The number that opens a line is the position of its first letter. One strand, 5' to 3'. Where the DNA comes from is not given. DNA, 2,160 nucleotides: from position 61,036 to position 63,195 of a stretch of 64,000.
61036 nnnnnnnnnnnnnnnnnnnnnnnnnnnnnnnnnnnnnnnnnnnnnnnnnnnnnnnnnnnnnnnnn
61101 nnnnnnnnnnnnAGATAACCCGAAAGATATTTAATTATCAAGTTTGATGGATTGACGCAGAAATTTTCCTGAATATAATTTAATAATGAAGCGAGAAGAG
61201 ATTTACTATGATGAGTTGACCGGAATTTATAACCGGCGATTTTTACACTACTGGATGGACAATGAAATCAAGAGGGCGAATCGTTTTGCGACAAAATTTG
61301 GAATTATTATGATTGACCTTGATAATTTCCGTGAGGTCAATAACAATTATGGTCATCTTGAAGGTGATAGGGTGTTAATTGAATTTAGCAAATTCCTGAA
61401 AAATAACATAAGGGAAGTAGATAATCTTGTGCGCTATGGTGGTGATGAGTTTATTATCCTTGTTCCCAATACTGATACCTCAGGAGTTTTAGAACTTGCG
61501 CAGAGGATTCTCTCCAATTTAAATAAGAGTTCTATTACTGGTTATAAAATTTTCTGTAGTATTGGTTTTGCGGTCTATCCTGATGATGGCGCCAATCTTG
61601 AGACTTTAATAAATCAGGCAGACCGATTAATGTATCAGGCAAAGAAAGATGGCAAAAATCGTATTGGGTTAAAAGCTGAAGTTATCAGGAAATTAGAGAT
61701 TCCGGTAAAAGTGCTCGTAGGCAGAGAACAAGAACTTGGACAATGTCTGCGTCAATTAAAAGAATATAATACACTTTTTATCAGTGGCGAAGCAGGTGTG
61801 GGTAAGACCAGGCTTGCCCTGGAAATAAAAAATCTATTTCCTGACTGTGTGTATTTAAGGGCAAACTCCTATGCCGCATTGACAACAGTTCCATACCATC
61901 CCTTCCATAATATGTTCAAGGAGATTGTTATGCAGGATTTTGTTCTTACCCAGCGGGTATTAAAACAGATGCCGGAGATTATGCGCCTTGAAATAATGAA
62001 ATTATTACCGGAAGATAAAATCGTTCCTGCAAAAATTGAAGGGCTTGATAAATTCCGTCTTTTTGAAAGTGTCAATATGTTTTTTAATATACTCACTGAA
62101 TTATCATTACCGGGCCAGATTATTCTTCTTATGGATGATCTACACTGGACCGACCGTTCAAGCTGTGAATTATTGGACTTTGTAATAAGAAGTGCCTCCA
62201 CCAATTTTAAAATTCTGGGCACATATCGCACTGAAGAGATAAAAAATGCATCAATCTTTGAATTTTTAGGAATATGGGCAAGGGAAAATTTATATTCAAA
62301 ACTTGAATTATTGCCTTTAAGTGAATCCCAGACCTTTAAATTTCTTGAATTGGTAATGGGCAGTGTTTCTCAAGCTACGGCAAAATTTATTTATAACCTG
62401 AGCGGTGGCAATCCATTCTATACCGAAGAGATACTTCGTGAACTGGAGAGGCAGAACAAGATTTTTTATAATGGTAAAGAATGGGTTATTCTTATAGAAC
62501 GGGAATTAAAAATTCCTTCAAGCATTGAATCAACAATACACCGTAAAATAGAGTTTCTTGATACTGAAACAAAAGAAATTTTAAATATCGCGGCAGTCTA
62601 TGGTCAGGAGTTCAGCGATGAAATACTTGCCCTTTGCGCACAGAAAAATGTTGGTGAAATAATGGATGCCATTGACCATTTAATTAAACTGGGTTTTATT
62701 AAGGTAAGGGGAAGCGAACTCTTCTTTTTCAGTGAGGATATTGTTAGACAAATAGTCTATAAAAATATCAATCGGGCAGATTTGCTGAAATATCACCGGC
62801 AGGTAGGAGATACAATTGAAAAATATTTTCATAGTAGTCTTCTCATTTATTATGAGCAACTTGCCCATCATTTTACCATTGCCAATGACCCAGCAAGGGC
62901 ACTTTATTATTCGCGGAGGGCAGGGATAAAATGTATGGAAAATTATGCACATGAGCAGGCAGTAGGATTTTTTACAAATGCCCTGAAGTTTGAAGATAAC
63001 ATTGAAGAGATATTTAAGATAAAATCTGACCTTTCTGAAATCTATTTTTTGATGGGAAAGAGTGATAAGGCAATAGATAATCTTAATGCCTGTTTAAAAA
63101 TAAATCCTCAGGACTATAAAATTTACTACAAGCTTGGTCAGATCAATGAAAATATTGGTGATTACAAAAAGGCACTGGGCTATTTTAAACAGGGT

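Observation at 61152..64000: N-terminal GGDEF fused to a STAND NTPase and TPR array (gene continues beyond window)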

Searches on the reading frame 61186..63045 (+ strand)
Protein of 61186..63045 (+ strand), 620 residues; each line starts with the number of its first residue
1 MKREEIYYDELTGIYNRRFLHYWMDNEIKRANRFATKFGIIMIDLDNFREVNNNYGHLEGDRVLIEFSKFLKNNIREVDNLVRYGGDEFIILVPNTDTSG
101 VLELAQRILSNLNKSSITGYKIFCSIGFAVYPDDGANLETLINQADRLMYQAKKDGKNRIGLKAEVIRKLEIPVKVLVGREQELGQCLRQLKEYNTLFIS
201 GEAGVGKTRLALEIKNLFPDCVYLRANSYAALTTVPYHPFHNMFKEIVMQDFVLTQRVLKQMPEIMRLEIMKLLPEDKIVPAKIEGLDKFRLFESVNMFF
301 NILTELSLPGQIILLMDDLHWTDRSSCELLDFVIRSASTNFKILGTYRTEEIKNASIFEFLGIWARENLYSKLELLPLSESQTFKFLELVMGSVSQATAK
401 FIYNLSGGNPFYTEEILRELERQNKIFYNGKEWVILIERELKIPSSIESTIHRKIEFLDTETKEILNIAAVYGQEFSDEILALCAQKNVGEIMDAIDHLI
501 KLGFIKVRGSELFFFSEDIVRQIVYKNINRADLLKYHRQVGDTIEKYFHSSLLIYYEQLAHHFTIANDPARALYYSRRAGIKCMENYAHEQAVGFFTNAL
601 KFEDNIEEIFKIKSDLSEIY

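Call 65: search_protein_representatives(protein=window:61186-63045:+)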
Query: 620 residues. Proteins with E-value up to 0.001 (for the whole library): 568145; up to 1e-10: 370994; up to 1e-30: 2773. The best 150 are listed.
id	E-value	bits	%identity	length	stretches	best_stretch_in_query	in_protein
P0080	1.2e-227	773.4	55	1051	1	4-620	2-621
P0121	1.5e-181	621.2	60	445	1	5-446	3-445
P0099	8.3e-164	562.6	43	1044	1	4-620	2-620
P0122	8.9e-122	423.9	37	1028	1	6-612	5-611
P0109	7.2e-118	410.9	37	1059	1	5-608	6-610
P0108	3.7e-115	402.0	36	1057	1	4-606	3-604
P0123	1.2e-112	393.7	36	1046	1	4-605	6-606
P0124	8.3e-110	384.3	35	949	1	5-619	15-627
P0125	3.8e-108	378.9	33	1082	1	5-611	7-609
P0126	4.9e-108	378.5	34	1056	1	5-608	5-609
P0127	1.1e-106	374.0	35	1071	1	6-607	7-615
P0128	7.8e-106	371.2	35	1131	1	7-600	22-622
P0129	8.2e-106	371.1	28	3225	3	197-601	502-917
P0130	6.6e-105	368.2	34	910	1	2-604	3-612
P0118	1.1e-104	367.4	34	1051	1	4-619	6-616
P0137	8.3e-98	344.7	36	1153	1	7-612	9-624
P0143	6.8e-94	331.8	35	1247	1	8-609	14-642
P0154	7.4e-85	301.9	32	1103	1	6-602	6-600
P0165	3.4e-80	286.6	32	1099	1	3-606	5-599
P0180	1.9e-76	274.1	35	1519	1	8-589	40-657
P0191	2.8e-73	263.7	33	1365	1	7-596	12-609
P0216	8.4e-68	245.6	31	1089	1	3-602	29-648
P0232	1.6e-63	231.4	32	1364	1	7-597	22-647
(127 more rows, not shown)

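Call 67: list_cluster_members(proteins=[P0122, P0128, P0137, P0143, P0154, P0180, P0191, P0216, P0232, P0165])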
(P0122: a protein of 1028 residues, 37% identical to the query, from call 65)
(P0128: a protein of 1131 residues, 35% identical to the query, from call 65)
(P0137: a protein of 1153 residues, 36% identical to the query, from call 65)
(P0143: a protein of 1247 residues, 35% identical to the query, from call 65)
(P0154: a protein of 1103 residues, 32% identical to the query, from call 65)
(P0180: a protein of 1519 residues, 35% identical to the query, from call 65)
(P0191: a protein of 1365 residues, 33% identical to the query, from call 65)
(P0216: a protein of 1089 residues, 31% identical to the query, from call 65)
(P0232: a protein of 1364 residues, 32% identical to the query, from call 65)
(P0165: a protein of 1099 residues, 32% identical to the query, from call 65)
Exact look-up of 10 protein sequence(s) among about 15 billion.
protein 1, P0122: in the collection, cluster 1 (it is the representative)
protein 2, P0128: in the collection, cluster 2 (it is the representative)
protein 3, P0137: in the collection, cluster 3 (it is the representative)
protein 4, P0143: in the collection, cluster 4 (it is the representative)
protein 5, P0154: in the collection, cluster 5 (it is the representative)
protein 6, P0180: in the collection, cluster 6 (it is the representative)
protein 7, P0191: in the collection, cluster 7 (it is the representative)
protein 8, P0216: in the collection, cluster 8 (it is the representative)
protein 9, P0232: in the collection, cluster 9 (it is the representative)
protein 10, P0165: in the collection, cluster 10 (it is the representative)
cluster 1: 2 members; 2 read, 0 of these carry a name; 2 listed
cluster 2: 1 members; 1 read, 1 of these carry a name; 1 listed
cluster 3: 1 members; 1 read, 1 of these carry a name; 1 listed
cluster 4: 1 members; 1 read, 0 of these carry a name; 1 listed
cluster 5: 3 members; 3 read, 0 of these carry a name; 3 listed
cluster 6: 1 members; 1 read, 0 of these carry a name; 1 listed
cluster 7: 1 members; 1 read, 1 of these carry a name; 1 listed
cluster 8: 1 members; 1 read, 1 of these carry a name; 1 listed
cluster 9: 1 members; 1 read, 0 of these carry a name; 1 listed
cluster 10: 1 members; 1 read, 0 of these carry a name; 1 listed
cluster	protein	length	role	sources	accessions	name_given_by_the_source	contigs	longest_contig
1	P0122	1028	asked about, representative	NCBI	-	-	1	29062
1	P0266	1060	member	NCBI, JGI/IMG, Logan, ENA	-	-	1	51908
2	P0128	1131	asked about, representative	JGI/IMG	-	diguanylate cyclase (GGDEF)-like protein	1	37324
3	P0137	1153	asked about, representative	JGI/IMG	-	diguanylate cyclase (GGDEF)-like protein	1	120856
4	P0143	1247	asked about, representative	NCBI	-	-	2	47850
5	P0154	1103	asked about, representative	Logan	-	-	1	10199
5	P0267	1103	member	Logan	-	-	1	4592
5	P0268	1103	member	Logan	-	-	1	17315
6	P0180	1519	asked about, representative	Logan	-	-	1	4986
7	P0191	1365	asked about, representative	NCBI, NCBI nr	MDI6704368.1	MAG: diguanylate cyclase [bacterium] | diguanylate cyclase [bacterium]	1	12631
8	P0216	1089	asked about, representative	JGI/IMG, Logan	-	diguanylate cyclase (GGDEF)-like protein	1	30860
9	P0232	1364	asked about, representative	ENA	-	-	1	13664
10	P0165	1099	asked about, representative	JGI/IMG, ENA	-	-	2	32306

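Call 70: search_protein_families(library=pfam, alignment_id=A3, max_evalue=0.0001)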
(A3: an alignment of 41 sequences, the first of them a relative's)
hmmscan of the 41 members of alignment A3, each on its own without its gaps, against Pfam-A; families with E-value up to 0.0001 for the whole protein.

A. member 1, P0122 (1028 aa): 13 families
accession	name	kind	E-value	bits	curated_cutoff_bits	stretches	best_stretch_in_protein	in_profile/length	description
PF00990.26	GGDEF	-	1.2e-44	152.3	23.8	1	6-157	2-160/161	Diguanylate cyclase, GGDEF domain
PF13424.12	TPR_12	-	1e-25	90.1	30.1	2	764-832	6-76/77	Tetratricopeptide repeat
PF00515.34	TPR_1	-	2.2e-20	72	27.8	1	723-750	3-30/34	Tetratricopeptide repeat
PF07719.23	TPR_2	-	2.4e-16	58.9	27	1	723-751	3-31/34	Tetratricopeptide repeat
PF13181.12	TPR_8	-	9.5e-15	53.9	25.7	0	723-753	3-33/34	Tetratricopeptide repeat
PF17874.7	TPR_MalT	-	1e-11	45.2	45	1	647-760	42-160/336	MalT-like TPR region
PF13191.12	AAA_16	-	1.9e-11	45.2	32.6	1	179-338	5-160/167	AAA ATPase domain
PF13176.12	TPR_7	-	1.1e-10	41.1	27.9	0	724-757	2-35/36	Tetratricopeptide repeat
PF13374.12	TPR_10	-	4.9e-09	36.4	27.5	0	726-754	7-35/42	Tetratricopeptide repeat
PF13428.12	TPR_14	-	3.9e-08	33.6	23.5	0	650-681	6-36/44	Tetratricopeptide repeat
PF13431.12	TPR_17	-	1.1e-05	25.8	24.4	0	723-741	15-33/34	Tetratricopeptide repeat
PF13401.12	AAA_22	-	1.2e-05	26.1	27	1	196-336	7-110/130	AAA domain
PF13432.12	TPR_16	-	2.1e-05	25.3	32.7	0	652-702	4-51/65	Tetratricopeptide repeat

B. families by the number of members that match (of 41 scanned): 47 families (the first 25 are shown)
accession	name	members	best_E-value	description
PF00990.26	GGDEF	41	3.7e-53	Diguanylate cyclase, GGDEF domain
PF13191.12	AAA_16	41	1.9e-31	AAA ATPase domain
PF13424.12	TPR_12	33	1.9e-74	Tetratricopeptide repeat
PF07719.23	TPR_2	33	5.9e-43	Tetratricopeptide repeat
PF00515.34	TPR_1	32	1.6e-43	Tetratricopeptide repeat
PF13374.12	TPR_10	31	1.3e-53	Tetratricopeptide repeat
PF17874.7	TPR_MalT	31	7.6e-32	MalT-like TPR region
PF13176.12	TPR_7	30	4.5e-36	Tetratricopeptide repeat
PF13181.12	TPR_8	29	1.4e-33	Tetratricopeptide repeat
PF13401.12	AAA_22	29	9.5e-10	AAA domain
PF13428.12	TPR_14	28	6.5e-18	Tetratricopeptide repeat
PF13432.12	TPR_16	24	5.9e-21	Tetratricopeptide repeat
PF14559.12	TPR_19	21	4.4e-15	Tetratricopeptide repeat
PF10602.15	RPN7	19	5.6e-13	26S proteasome subunit RPN7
PF14938.12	SNAP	18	8e-18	Soluble NSF attachment protein, SNAP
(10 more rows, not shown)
